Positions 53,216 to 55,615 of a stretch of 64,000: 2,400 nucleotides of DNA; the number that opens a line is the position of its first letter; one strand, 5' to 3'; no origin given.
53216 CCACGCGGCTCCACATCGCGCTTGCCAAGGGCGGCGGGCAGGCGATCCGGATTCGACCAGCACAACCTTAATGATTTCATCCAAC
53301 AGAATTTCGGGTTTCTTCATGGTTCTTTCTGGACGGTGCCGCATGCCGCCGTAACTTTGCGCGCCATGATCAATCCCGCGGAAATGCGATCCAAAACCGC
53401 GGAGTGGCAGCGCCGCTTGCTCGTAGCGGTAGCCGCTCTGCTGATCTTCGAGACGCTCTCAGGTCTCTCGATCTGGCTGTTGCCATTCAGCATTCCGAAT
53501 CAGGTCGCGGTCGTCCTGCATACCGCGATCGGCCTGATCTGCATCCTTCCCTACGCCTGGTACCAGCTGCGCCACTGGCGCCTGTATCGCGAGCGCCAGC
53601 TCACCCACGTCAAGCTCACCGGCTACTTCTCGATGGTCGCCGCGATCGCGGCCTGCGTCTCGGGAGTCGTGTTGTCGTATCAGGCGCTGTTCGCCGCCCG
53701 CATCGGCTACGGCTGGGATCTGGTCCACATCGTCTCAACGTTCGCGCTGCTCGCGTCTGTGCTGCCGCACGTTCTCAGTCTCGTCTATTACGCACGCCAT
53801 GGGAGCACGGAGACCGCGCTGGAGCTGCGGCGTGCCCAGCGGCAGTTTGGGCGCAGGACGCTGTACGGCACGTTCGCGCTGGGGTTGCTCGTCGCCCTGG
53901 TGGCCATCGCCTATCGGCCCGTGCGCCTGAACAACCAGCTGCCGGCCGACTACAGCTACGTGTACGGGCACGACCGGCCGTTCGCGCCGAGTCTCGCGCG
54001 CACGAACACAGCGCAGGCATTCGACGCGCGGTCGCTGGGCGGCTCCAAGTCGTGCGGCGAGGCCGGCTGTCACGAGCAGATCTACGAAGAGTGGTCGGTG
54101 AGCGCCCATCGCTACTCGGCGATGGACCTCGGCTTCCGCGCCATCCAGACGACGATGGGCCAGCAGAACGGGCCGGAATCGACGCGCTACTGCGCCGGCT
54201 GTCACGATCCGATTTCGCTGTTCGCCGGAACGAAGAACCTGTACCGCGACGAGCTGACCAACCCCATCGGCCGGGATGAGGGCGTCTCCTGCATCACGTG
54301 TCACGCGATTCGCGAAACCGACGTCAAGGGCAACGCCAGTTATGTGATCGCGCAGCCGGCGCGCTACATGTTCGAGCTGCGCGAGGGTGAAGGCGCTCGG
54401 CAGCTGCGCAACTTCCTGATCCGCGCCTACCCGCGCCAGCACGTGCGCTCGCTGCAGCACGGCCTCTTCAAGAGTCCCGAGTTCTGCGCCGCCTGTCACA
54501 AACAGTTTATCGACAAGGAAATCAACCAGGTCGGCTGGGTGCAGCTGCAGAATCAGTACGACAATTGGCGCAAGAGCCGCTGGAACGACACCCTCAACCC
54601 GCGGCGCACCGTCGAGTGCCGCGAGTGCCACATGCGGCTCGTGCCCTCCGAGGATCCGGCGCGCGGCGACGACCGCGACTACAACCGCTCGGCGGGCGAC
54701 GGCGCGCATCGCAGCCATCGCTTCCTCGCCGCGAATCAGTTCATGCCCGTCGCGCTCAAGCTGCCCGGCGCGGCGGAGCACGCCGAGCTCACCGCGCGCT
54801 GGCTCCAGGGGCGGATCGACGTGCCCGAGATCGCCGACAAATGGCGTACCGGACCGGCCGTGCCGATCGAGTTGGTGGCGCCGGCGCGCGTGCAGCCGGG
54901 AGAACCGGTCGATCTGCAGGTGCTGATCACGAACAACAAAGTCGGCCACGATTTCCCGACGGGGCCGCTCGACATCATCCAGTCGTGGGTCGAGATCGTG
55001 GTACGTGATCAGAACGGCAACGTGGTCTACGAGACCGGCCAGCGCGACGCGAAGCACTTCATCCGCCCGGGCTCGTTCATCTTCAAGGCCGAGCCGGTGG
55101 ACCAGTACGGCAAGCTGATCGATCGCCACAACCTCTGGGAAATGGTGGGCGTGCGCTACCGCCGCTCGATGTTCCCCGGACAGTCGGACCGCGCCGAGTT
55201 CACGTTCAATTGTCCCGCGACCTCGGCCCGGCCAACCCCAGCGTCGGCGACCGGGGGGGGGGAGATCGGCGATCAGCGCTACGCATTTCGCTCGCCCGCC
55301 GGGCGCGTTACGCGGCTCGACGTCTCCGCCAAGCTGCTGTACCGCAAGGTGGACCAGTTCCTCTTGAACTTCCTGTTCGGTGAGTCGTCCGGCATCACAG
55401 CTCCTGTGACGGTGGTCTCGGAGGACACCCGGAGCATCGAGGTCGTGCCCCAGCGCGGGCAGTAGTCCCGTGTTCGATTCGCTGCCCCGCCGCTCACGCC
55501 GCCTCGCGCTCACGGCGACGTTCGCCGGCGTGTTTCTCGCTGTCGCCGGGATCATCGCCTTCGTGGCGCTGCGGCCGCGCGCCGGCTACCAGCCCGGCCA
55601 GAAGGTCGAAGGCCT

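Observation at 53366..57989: Cytochrome-b-like/penta-haem-c fusion tightly coupled to a membrane-anchored CRTAC1-TPR beta-propeller protein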

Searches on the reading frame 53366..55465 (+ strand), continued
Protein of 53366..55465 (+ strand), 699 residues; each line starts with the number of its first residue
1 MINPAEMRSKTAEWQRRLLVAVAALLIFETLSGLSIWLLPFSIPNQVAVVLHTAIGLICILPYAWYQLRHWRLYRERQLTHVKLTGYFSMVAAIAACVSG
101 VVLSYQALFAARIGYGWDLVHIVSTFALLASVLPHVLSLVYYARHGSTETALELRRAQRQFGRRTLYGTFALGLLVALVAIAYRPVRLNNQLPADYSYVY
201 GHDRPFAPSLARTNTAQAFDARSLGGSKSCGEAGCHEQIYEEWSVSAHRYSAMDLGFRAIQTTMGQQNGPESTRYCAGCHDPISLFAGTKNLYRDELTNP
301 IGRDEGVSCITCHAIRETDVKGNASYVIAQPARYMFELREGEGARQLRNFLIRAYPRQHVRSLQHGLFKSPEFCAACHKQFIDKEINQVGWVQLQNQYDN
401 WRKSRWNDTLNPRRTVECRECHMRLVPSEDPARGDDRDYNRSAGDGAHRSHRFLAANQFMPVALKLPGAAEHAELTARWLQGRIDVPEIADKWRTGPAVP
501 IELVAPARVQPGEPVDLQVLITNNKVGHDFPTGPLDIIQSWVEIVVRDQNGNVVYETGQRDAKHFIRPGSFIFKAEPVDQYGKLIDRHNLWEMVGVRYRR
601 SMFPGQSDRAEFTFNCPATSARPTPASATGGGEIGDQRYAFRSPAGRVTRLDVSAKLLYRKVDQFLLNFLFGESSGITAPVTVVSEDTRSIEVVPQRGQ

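Call 79: find_encoding_contigs(protein=P0158, flank=7000, max_places=2)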
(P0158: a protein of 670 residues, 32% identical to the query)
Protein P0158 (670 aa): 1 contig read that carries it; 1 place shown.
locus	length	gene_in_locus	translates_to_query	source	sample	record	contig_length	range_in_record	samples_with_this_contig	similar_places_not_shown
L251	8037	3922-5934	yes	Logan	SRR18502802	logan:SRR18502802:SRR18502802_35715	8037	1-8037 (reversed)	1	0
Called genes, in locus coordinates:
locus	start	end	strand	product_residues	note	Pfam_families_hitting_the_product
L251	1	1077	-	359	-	?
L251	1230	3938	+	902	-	PF01839:FG-GAP (faint), PF13517:FG-GAP_3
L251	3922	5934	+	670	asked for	PF22113:Mtrc-MtrF_II-IV_dom (faint), PF13435:Cytochrome_C554 (weak)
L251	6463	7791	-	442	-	-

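Call 80: find_encoding_contigs(protein=P0170, flank=7000, max_places=2)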
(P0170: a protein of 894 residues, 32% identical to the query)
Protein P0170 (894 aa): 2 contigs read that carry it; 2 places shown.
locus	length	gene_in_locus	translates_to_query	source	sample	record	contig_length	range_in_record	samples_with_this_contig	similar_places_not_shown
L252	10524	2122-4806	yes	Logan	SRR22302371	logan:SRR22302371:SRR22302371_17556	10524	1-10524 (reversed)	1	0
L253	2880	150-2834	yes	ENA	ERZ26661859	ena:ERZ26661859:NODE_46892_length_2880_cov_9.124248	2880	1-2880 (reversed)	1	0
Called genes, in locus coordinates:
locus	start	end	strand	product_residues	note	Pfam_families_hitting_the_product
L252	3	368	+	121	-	?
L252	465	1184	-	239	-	PF05597:Phasin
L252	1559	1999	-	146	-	PF00581:Rhodanese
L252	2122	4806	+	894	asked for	PF00515:TPR_1 (faint), PF07719:TPR_2 (faint), PF13174:TPR_6 (faint), PF13181:TPR_8 (faint), PF13432:TPR_16 (weak), PF14559:TPR_19 (weak), PF13414:TPR_11 (weak), PF14559:TPR_19 (weak), +4 more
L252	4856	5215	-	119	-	PF00072:Response_reg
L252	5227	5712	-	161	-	PF03975:CheD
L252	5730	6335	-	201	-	PF13690:CheX (faint)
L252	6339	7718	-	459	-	PF20250:FapA_N, PF03961:FapA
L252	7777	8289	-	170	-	PF13690:CheX, PF04509:CheC (faint)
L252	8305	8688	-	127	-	PF00072:Response_reg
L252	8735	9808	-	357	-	PF00072:Response_reg, PF01339:CheB_methylest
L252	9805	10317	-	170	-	PF03975:CheD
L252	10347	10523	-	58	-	?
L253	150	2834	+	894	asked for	PF00515:TPR_1 (faint), PF07719:TPR_2 (faint), PF13174:TPR_6 (faint), PF13181:TPR_8 (faint), PF13432:TPR_16 (weak), PF14559:TPR_19 (weak), PF13414:TPR_11 (weak), PF14559:TPR_19 (weak), +4 more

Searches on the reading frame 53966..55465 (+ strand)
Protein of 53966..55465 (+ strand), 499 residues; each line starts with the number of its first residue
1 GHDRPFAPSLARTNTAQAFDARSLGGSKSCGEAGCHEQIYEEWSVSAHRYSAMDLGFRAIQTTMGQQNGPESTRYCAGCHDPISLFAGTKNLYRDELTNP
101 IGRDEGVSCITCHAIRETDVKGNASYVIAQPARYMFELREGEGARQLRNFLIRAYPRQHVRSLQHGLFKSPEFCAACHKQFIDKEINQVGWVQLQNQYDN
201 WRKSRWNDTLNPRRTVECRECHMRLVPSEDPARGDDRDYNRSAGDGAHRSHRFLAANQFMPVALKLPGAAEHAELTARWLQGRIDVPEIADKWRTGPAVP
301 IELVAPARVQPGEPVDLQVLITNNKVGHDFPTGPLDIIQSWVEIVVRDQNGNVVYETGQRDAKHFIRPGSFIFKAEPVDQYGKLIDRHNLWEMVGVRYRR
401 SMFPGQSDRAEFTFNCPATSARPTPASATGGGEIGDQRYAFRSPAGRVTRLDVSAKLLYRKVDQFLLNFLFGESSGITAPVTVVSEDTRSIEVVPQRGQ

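Call 55: search_solved_structures(query=window:53966-55465:+, max_evalue=10, show_alignments=2)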
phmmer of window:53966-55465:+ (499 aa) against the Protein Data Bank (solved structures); distinct sequences matched with E-value up to 10: 4.
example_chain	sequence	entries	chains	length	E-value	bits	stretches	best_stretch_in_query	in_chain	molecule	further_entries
5ze8_A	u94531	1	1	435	0.0021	20.1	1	30-117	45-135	cytochrome c552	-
3i6e_A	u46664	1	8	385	0.28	13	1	238-298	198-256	Muconate cycloisomerase I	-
3cyr_A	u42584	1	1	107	0.37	12.6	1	68-114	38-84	CYTOCHROME C3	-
1gm4_A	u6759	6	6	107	0.4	12.5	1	68-114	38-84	CYTOCHROME C3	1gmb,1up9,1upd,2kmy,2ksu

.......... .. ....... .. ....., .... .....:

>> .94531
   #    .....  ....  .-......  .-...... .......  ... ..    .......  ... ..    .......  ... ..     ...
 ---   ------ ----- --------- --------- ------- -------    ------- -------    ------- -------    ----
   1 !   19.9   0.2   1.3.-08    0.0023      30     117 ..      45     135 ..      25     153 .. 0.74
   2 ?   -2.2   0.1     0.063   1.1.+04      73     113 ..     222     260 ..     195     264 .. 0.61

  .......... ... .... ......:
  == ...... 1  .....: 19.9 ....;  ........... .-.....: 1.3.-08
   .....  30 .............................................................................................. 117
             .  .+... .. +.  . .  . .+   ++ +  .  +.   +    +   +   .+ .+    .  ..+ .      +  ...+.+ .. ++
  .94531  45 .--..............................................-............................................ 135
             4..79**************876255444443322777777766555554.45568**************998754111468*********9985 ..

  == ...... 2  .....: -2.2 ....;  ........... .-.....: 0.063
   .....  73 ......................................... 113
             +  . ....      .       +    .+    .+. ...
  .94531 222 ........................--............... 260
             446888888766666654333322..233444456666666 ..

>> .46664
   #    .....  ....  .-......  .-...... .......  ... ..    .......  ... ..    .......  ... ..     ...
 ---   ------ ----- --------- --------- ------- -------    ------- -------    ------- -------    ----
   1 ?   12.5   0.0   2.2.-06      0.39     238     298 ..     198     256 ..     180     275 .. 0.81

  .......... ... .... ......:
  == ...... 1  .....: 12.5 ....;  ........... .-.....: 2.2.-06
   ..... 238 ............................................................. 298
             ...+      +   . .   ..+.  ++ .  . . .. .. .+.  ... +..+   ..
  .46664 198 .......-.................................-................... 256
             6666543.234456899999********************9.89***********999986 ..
